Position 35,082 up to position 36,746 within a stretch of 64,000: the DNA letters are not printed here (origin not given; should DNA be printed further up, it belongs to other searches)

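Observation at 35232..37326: Translationally coupled PD-(D/E)XK nuclease + TPR protein (+ short CxxC ORF): candidate uncharacterised defence module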

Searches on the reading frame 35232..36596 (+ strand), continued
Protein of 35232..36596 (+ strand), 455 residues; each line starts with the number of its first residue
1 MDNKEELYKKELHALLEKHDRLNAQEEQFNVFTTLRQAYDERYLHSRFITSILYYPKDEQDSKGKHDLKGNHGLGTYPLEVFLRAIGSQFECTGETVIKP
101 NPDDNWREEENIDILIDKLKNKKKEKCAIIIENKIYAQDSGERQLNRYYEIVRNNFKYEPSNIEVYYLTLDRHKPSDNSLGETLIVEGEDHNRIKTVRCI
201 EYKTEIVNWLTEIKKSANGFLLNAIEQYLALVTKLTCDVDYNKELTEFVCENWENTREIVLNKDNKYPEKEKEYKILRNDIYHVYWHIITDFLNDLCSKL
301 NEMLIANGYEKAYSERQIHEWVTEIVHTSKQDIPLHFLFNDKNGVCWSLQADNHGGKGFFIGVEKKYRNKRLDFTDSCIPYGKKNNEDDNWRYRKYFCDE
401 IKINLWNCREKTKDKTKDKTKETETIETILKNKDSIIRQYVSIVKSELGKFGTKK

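Call 43: predict_structure(alignment_id=A1)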
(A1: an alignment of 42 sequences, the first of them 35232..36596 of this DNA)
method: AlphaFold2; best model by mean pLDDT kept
length: 455 residues; sequences in the alignment: 42
mean_pLDDT: 83.3   pTM: 0.73
mean pLDDT of the five models: 83.3, 83.2, 83.0, 81.2, 81.0
residues with pLDDT >= 90: 206; 70-90: 174; 50-70: 47; < 50: 28
segments of 3 or more residues with pLDDT < 50: 60-62, 64-67, 369-378, 380-387
pLDDT, mean of each block of 10 residues (from residue 1): 77 87 67 86 93 75 52 89 96 92 91 96 96 75 84 94 95 84 86 90 96 94 94 86 91 91 77 83 91 94 92 81 80 83 87 81 69 47 50 80 80 59 89 94 91 55
secondary structure, 60 per line:
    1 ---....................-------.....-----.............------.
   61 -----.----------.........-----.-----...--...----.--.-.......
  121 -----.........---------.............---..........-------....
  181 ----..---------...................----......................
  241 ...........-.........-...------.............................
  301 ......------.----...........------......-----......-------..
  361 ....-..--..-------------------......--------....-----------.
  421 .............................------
elements in order: H4-23 H31-35 H41-53 H77-85 E97-99 E114-120 E126-134 H144-156 E163-169 H177-180 E196-201 H202-214 H219-251 H253-261 H272-306 H318-328 E335-340 E346-351 E359-364 E391-396 H405-408 H420-449

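Call 46: search_solved_structures(query=A1, max_evalue=1)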
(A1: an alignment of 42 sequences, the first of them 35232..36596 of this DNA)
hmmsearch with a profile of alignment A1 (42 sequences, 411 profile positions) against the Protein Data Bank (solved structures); distinct sequences matched with E-value up to 1: 4.
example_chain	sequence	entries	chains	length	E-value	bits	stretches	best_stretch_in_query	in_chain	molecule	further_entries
7uiv_A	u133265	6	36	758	0.38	13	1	217-336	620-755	ATP-dependent Clp protease ATP-binding subunit ClpA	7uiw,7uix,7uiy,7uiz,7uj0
6w1z_A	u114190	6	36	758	0.38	13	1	217-336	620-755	ATP-dependent Clp protease ATP-binding subunit ClpA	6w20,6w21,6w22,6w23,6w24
1ksf_X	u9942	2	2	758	0.38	13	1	217-336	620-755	ATP-DEPENDENT CLP PROTEASE ATP-BINDING SUBUNIT CLPA | ClpA protein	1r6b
1kfi_A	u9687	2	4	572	0.42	12.8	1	214-341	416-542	phosphoglucomutase 1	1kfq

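Call 47: fold_search(model_id=the predicted structure, library=pdb)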
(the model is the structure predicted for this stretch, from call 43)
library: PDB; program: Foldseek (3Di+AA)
matches with E <= 10: 135; with E <= 0.001: 0
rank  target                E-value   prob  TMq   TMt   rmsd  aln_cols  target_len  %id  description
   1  9hr5_A                1.8e-02  0.44  0.14  0.16  20.5       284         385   10  Salmonella enterica Lamassu LmuA nuclease tetramer bound to DNA duplex (released 2025-10-01)
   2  1wte_MODEL_1_A        2.7e-02  0.54  0.18  0.26  18.6       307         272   16  Crystal structure of type II restrcition endonuclease, EcoO109I complexed with cognate DNA (released 2004-12-14)
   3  2p14                  3.5e-01  0.21  0.17  0.32  11.9       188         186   17  Crystal structure of small subunit (R.BspD6I2) of the heterodimeric restriction endonuclease R.BspD6I (released 2008-03-11)
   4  9h4q_c                5.2e-01  0.06  0.09  0.14  18.9       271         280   11  Cryo-EM structure of the SEAC wing - EGOC (released 2025-11-05)
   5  6r0j_MODEL_1_A        5.8e-01  0.09  0.12  0.22  14.7       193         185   14  The N-terminal domain of rhomboid protease YqgP (released 2020-01-08)
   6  4f0p_C                6.1e-01  0.28  0.18  0.18   9.9       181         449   13  MspJI Restriction Endonuclease - P31 Form (released 2012-08-08)
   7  9nxx_D                9.6e-01  0.09  0.14  0.17  21.6       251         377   10  LmuA_conformation 1 (released 2025-12-17)
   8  9q9i_E                1.2e+00  0.07  0.11  0.10  21.9       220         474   10  Cryo-EM structure of human Mre11-Rad50-Nbs1 complex bound to DNA (released 2025-10-01)
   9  8i9u_F                1.2e+00  0.04  0.12  0.11  26.7       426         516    7  Human TRiC-PhLP2A complex in the open state (released 2024-01-17)
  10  8rav_B                1.5e+00  0.05  0.13  0.08  21.5       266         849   11  The crystal structure of DNA-bound human MutSbeta (MSH2/MSH3) in the canonical mismatch bound conformation with ADP bo (released 2025-06-11)
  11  9o5k_G                1.5e+00  0.02  0.10  0.07  19.5       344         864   11  Cryo-EM structure of human SWELL1-PSA heterocomplex (released 2025-12-17)
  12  8sxz_b                1.6e+00  0.04  0.10  0.08  24.0       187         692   14  Cryo-EM of the GDP-bound human dynamin polymer assembled on the membrane in the super constricted state (released 2024-05-01)
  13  8zrs_I                1.6e+00  0.02  0.09  0.12  22.0       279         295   12  Crystal structure of Skd3, AAA+ only (released 2025-06-11)
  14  3w0l_D                1.7e+00  0.04  0.09  0.08  15.5       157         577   10  The crystal structure of Xenopus Glucokinase and Glucokinase Regulatory Protein complex (released 2013-07-17)
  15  9bgk_F                1.8e+00  0.13  0.14  0.06   9.4       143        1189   12  Structure of V.cholera DdmDE (2D:1E) in complex with DNA (released 2024-10-23)
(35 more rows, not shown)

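Call 54: search_protein_families(library=pfam, proteins=[L002:8337-9014:+, L002:9062-9979:+], max_evalue=1)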
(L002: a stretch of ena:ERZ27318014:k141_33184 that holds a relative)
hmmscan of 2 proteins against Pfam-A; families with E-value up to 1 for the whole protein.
L002:8337-9014:+ (226 aa): 7 families
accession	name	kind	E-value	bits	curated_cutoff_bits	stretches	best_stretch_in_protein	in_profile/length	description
PF23247.1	LRR_RPS2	-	0.0006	20.2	27.9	1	52-130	21-98/160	Plant disease resistance protein RPS2-like, leucine-rich repeats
PF09403.15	FadA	-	0.017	16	28.5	1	30-99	12-82/99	Adhesion protein FadA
PF03419.18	Peptidase_U4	-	0.044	13.5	28.4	1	152-213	82-141/284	Sporulation factor SpoIIGA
PF24871.1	Piezo_TM1-24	-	0.072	12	28.8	1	161-212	579-624/682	Piezo TM1-24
PF21763.2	DHH_CID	-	0.092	13.6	27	1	79-133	26-81/84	DHH-CID domain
PF18829.7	Importin_rep_6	-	0.16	12.7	23.9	1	30-92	37-101/110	Importin repeat 6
PF09991.14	DUF2232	-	0.18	11.4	27.8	1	153-206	229-282/290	Predicted membrane protein (DUF2232)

L002:9062-9979:+ (306 aa): 2 families
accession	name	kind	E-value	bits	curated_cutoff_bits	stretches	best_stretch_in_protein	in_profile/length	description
PF13280.12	WYL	-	6.4e-15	55.3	21.8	1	120-186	2-68/70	WYL domain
PF25583.1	WCX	-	4.7e-09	36.9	23.9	1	218-300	3-74/76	WCX domain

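Call 58: list_cluster_members(proteins=[window:35232-36596:+, window:36596-37060:+, window:37063-37491:+, window:37327-37491:+, window:37581-38582:+])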
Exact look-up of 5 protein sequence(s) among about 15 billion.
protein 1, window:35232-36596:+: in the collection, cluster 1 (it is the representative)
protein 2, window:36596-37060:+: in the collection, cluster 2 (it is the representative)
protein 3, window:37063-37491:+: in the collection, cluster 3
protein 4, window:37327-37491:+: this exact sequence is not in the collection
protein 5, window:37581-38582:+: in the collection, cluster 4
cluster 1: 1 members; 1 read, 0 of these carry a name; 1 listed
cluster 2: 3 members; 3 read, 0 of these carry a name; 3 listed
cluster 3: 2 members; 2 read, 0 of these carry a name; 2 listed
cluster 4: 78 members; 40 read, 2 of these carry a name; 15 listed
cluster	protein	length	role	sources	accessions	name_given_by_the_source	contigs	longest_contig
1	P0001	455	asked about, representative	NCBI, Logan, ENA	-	-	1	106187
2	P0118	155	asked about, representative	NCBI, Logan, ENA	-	-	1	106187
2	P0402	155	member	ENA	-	-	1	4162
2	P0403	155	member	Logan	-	-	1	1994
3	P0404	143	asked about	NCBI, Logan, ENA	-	-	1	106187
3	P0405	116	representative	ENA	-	-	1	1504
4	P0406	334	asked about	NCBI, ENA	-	-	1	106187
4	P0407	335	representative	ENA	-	-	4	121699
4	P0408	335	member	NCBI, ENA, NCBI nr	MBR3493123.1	MAG: virulence RhuM family protein [Bacteroidales bacterium] | virulence RhuM family protein [Bacteroidales bacterium]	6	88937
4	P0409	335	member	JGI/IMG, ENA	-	hypothetical protein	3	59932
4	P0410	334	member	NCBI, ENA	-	-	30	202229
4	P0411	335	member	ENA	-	-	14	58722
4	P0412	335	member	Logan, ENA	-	-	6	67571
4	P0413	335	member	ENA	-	-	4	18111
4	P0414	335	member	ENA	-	-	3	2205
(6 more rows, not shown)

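Call 61: search_protein_families(library=padloc, proteins=[L002:8337-9014:+, L002:9062-9979:+, L002:11266-11844:+], max_evalue=0.1)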
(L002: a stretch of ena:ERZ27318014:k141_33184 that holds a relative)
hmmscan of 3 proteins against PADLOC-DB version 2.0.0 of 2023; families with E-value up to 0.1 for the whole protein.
L002:8337-9014:+ (226 aa): 0 families

L002:9062-9979:+ (306 aa): 3 families
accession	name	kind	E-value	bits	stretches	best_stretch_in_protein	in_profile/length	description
PDLC01652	WYL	-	6.7e-29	99.3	1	118-301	17-161/162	"CAS-I,CAS-II,CAS-III,CAS-IV,CAS-V,CAS-VI; associated_signaling"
PDLC01766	Cas3c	-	1.6e-17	61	1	113-305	129-316/1009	-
PDLC01457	WYL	-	5.7e-16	56.8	1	117-289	123-228/229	"CAS-I,CAS-II,CAS-III,CAS-IV,CAS-V,CAS-VI; associated_signaling"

L002:11266-11844:+ (193 aa): 0 families

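Call 62: find_encoding_contigs(protein=P0016, flank=8000, max_places=3)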
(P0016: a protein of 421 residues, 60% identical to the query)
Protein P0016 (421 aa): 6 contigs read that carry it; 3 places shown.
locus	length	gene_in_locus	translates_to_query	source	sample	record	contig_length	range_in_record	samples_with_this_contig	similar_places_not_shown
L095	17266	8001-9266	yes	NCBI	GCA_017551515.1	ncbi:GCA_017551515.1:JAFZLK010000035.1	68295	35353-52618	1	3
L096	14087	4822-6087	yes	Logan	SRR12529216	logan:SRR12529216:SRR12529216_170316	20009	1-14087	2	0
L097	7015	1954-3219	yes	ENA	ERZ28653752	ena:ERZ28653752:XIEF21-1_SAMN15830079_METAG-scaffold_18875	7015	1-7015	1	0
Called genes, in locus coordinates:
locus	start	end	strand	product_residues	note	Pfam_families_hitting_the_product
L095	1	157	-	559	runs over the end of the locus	PF22694:CtpB_N-like (faint), PF00595:PDZ, PF13180:PDZ_2, PF17820:PDZ_6, PF03572:Peptidase_S41, PF28547:CHD_PDZ-protease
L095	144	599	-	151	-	PF00825:Ribonuclease_P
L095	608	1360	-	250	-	PF02602:HEM4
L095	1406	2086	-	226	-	PF14093:DUF4271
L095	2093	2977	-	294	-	PF28533:DUF8429, PF08581:Tup_N (weak), PF28532:DUF8428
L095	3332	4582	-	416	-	PF00696:AA_kinase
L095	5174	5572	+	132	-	-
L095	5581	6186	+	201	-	-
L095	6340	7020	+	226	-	-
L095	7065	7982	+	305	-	PF13280:WYL, PF25583:WCX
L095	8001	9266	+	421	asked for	PF14281:PDDEXK_4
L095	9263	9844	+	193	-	PF13374:TPR_10 (faint)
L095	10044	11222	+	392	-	PF13173:AAA_14, PF13635:DUF4143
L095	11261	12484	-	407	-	PF01594:AI-2E_transport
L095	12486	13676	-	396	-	PF04205:FMN_bind, PF12801:Fer4_5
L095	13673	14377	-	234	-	PF00590:TP_methylase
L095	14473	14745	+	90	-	-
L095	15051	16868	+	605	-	PF00515:TPR_1 (faint), PF07719:TPR_2 (faint), PF13174:TPR_6 (faint), PF13176:TPR_7 (faint), PF13181:TPR_8 (faint), PF13424:TPR_12 (faint), PF13428:TPR_14 (faint), PF13432:TPR_16 (faint), +1 more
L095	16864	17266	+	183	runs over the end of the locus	PF02075:RuvC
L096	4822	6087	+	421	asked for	PF14281:PDDEXK_4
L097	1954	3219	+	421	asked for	PF14281:PDDEXK_4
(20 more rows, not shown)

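Call 63: find_encoding_contigs(protein=P0022, flank=6000, max_places=2)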
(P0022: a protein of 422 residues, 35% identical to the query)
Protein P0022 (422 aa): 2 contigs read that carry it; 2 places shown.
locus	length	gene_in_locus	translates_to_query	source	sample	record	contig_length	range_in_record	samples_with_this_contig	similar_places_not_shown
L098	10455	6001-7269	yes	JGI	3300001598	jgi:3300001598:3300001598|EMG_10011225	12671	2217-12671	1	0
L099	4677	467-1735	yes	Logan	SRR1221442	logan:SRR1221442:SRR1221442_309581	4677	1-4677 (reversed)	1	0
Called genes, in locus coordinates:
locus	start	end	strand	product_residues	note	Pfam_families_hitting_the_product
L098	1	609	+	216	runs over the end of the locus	PF01596:Methyltransf_3, PF13578:Methyltransf_24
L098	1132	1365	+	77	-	PF12680:SnoaL_2 (weak)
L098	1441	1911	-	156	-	PF01243:PNPOx_N, PF16242:Pyrid_ox_like (weak)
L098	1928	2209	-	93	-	PF01638:HxlR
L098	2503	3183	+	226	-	PF02525:Flavodoxin_2, PF03358:FMN_red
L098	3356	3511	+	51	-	-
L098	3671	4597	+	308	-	-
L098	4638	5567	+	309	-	PF13280:WYL, PF25583:WCX (weak)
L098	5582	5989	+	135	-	-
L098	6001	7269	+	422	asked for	PF14281:PDDEXK_4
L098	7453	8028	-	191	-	PF00690:Cation_ATPase_N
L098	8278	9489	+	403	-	PF00083:Sugar_tr (weak), PF07690:MFS_1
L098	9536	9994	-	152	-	PF22381:Staph_reg_Sar_Rot, PF12802:MarR_2, PF01047:MarR, PF03965:Penicillinase_R (faint)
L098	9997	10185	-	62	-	-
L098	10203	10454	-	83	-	?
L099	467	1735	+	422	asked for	PF14281:PDDEXK_4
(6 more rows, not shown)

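Call 65: find_encoding_contigs(protein=P0002, flank=5000, max_places=3)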
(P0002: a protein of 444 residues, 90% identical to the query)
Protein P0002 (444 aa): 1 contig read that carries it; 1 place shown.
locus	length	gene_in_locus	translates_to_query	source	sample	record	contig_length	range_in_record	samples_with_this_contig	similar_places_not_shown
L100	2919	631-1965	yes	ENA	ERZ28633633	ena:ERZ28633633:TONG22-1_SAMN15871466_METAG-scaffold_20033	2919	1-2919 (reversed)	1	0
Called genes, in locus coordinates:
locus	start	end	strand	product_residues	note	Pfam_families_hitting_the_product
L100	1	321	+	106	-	?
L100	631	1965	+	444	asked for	PF14281:PDDEXK_4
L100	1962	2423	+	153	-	-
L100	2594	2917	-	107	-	?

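Call 66: find_encoding_contigs(protein=P0009, flank=5000, max_places=3)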
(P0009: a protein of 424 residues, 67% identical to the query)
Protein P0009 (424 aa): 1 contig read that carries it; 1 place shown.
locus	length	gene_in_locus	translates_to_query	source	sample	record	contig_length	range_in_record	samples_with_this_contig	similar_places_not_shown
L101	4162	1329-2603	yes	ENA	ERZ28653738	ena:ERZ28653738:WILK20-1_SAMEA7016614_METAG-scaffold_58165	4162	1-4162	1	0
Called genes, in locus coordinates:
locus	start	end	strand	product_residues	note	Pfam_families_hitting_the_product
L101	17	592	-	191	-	PF13412:HTH_24 (weak), PF09952:AbiEi_2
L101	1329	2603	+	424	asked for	PF14281:PDDEXK_4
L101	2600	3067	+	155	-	-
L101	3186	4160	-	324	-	?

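Call 70: search_protein_families(library=phrogs, proteins=[window:35232-36596:+, L002:8337-9014:+], max_evalue=0.01)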
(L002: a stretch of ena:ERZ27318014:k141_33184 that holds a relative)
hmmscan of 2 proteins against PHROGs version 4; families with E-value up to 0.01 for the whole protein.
window:35232-36596:+ (455 aa): 0 families

L002:8337-9014:+ (226 aa): 1 family
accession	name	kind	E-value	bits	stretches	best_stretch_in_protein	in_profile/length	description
phrog_27131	-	unknown function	0.00043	21.5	1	17-93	30-105/119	-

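Call 72: search_dna_similar(query=window:35232-36596:+, collection=plasmids, mode=protein, max_rows=15)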
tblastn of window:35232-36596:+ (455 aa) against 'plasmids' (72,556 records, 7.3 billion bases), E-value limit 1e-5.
Records with a match: 3; places in all: 3; records where one place covers at least 80% of the query: 1.
Best place of each record, by identity: <60% 3.
By first word of the organism name: Vibrio 1; Bacteroides 1; Photobacterium 1.
By predicted mobility (MOB-suite, as given by PLSDB): non-mobilizable 2; mobilizable 1.
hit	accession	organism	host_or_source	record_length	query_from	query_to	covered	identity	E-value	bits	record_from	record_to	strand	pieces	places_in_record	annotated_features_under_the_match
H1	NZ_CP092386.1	Vibrio gigantis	Bacterial culture,seawater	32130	25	393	81%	26.3%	5e-7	60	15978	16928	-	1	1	PD-(D/E)XK nuclease family protein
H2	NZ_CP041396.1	Bacteroides ovatus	Homo sapiens,cell culture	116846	3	310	68%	28.4%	5e-13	79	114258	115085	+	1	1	PD-(D/E)XK nuclease family protein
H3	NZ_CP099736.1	Photobacterium sp. TY1-4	single cells,sea water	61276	29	236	46%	30.4%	5e-7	60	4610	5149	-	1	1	PD-(D/E)XK nuclease family protein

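Call 73: fold_search(model_id=the predicted structure, library=viral)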
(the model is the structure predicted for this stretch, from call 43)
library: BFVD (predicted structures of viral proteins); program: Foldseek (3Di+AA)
matches with E <= 10: 144; with E <= 0.001: 0
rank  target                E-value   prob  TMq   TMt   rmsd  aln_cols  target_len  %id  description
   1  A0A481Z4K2            3.8e-02  0.38  0.16  0.15  18.1       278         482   12  Uncharacterized protein [Pithovirus LCPAC201]
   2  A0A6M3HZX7            4.9e-02  0.80  0.13  0.36  12.5       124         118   23  (no name in the UniProt tables at hand)
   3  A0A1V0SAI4            1.3e-01  0.08  0.10  0.12  32.7       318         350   11  Uncharacterized protein [Catovirus CTV1]
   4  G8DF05                1.5e-01  0.12  0.11  0.13  16.3       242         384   12  (no name in the UniProt tables at hand)
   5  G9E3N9                1.7e-01  0.15  0.11  0.13  14.1       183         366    8  (no name in the UniProt tables at hand)
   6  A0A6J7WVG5            3.2e-01  0.08  0.12  0.16  17.7       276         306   13  PD-(D/E)XK nuclease superfamily [uncultured Caudovirales phage]
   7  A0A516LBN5            4.3e-01  0.13  0.15  0.25  15.2       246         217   15  (no name in the UniProt tables at hand)
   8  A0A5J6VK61            4.8e-01  0.08  0.11  0.11  15.0       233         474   11  Uncharacterized protein [Megaviridae environmental sample]
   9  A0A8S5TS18            5.1e-01  0.23  0.15  0.17  12.7       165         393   11  Endonuclease-like protein [Siphoviridae sp. ctEw721]
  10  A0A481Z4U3            5.6e-01  0.16  0.17  0.07  16.1       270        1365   10  Type III restriction enzyme, res subunit [Pithovirus LCPAC001]
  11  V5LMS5                5.9e-01  0.16  0.10  0.22   9.8       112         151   13  (no name in the UniProt tables at hand)
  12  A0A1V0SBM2            7.2e-01  0.18  0.12  0.17  11.1       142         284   15  Uncharacterized protein [Catovirus CTV1]
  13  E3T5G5                8.0e-01  0.09  0.13  0.16  18.4       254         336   13  Uncharacterized protein [Cafeteria roenbergensis virus (strain BV-PW1)]
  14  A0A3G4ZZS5            8.0e-01  0.08  0.12  0.20  17.0       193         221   12  Uncharacterized protein [Harvfovirus sp.]
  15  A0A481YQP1            8.4e-01  0.11  0.16  0.24  14.6       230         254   12  Uncharacterized protein [Marseillevirus LCMAC101]
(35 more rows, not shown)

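Call 74: get_annotated_region(hit=H2, flank=6000)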
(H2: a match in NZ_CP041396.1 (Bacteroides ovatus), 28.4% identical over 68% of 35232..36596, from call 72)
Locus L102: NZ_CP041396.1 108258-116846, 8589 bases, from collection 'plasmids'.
description: Bacteroides ovatus strain 3725 D1 iv plasmid unnamed1, complete sequence
organism: Bacteroides ovatus (NCBI taxid 28116)
taxonomy: Bacteria; Bacteroidota; Bacteroidia; Bacteroidales; Bacteroidaceae; Bacteroides; Bacteroides ovatus
host: -; source: Homo sapiens,cell culture; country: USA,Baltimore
typing (MOB-suite, as given by PLSDB): mobilizable; relaxase MOBP
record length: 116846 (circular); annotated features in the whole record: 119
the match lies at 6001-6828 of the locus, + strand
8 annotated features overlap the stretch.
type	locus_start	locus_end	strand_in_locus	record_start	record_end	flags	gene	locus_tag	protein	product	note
CDS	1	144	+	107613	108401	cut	-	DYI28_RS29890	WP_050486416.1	S24 family peptidase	-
CDS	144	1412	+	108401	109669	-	-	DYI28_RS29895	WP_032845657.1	Y-family DNA polymerase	-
CDS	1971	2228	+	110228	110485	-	-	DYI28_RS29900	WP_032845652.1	hypothetical protein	-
CDS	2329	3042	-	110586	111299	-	-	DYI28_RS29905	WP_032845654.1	sel1 repeat family protein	-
CDS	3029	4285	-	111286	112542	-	-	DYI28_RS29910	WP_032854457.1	tetratricopeptide repeat protein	-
CDS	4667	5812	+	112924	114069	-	-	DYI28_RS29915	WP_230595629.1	hypothetical protein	-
CDS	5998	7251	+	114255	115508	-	-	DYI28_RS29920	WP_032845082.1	PD-(D/E)XK nuclease family protein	-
CDS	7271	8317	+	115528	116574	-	-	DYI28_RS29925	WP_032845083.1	exodeoxyribonuclease VII large subunit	-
